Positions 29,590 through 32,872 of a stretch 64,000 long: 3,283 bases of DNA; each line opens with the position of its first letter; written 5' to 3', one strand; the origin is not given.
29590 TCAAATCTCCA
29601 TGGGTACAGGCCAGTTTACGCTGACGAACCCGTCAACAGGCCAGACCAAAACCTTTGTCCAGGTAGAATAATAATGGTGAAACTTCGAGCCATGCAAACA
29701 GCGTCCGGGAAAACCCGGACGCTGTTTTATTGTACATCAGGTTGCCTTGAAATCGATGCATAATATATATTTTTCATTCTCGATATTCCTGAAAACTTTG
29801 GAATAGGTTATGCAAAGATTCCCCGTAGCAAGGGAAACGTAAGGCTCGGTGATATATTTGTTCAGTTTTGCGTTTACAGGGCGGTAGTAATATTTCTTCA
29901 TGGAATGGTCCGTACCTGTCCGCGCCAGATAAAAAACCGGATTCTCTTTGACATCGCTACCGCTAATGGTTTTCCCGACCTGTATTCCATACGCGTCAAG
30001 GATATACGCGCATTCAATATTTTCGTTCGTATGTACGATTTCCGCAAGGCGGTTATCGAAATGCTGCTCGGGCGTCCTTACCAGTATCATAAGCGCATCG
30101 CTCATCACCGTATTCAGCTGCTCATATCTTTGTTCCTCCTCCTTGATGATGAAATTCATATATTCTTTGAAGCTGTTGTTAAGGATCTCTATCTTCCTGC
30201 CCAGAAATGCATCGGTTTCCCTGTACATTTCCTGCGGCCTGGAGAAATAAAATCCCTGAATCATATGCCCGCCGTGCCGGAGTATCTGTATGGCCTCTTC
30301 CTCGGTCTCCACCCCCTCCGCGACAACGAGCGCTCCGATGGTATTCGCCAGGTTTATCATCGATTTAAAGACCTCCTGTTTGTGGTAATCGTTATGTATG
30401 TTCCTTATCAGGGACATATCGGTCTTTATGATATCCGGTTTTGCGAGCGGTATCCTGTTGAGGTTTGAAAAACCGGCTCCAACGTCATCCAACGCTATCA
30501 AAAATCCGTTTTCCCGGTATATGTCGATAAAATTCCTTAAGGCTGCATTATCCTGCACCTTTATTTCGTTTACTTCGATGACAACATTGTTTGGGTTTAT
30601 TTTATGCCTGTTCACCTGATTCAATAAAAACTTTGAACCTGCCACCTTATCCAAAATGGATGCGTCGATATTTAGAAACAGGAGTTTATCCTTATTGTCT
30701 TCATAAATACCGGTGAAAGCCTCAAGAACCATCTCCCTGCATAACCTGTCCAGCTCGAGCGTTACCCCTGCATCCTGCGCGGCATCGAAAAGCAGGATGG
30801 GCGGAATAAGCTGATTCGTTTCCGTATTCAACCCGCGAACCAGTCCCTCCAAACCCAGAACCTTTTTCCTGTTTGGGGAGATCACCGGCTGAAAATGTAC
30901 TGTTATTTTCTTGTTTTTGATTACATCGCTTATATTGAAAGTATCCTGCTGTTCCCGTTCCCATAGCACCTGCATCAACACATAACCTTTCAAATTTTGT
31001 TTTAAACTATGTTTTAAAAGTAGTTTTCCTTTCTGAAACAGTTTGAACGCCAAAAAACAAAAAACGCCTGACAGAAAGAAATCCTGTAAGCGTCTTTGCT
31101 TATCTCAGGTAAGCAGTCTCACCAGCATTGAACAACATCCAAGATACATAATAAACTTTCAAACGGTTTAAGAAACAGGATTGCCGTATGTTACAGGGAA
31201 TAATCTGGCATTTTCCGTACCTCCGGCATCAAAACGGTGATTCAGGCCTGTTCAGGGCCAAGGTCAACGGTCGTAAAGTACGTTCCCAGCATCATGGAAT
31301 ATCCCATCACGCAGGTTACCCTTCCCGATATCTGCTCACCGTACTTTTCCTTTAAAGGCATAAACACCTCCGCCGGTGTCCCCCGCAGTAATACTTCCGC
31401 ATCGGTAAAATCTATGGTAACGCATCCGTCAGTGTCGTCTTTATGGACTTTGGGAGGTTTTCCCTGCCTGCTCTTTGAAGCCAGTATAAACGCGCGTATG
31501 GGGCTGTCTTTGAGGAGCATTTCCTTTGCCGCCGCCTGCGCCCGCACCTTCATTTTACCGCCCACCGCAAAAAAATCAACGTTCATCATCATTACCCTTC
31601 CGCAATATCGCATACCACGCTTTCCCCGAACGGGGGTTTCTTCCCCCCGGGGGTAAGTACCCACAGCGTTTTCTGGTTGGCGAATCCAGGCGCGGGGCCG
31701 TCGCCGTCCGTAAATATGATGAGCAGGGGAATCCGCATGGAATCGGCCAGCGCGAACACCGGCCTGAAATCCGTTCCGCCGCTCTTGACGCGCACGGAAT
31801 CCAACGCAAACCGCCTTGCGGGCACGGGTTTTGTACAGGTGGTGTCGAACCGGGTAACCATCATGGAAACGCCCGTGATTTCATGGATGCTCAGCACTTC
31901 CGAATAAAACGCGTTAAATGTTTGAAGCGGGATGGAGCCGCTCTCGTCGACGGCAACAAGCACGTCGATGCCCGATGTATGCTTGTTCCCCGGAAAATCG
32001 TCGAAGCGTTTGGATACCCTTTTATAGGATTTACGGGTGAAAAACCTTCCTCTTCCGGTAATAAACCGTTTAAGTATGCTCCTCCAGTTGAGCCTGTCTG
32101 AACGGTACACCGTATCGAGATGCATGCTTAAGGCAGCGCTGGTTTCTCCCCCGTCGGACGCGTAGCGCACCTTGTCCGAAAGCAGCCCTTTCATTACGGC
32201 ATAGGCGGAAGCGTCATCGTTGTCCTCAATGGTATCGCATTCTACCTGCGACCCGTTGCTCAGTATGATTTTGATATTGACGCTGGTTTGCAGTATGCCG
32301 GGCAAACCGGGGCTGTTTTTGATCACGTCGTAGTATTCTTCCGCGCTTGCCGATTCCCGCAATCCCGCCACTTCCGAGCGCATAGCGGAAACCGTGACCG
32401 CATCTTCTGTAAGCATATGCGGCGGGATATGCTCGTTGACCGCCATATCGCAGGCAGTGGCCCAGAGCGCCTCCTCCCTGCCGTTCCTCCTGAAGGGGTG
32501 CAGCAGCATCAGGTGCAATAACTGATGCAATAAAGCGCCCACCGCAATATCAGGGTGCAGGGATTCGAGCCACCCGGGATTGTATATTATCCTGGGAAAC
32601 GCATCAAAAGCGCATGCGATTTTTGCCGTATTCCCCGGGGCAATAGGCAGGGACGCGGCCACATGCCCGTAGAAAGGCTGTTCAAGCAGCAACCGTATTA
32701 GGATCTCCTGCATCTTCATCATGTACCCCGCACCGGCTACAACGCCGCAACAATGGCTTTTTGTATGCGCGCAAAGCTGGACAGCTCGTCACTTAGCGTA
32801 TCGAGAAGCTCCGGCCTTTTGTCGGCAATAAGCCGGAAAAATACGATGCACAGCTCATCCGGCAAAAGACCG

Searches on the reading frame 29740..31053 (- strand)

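Call 48: search_protein_families(library=pfam, proteins=[window:29740-31053:-], max_evalue=0.001)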
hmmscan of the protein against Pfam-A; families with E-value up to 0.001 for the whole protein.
window:29740-31053:- (438 aa): 1 family
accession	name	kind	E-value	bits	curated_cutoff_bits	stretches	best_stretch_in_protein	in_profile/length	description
PF00563.25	EAL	-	1.4e-47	162.5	31.3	1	41-273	4-236/236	EAL domain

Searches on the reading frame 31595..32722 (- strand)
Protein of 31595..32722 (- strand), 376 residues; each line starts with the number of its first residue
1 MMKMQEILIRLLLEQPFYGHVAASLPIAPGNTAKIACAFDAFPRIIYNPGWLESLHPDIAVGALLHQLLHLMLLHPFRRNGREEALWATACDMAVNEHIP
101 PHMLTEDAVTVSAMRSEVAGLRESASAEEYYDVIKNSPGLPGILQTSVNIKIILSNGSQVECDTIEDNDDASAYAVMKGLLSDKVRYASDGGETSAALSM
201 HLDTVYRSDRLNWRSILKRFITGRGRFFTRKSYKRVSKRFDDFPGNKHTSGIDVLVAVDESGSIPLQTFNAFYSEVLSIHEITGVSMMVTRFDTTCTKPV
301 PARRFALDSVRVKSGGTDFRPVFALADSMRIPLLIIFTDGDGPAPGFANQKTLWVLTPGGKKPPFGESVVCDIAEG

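Call 7: search_protein_families(library=pfam, proteins=[window:31595-32722:-], max_evalue=0.01)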
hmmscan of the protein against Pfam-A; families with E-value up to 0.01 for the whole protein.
window:31595-32722:- (376 aa): 2 families
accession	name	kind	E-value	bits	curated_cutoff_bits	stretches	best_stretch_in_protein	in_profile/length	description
PF13203.12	DUF2201_N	-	5.4e-22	79.1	23.2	1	5-240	7-255/271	Putative metallopeptidase domain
PF09967.15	DUF2201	-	1.5e-12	48.2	26.4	1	255-370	2-121/123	VWA-like domain (DUF2201)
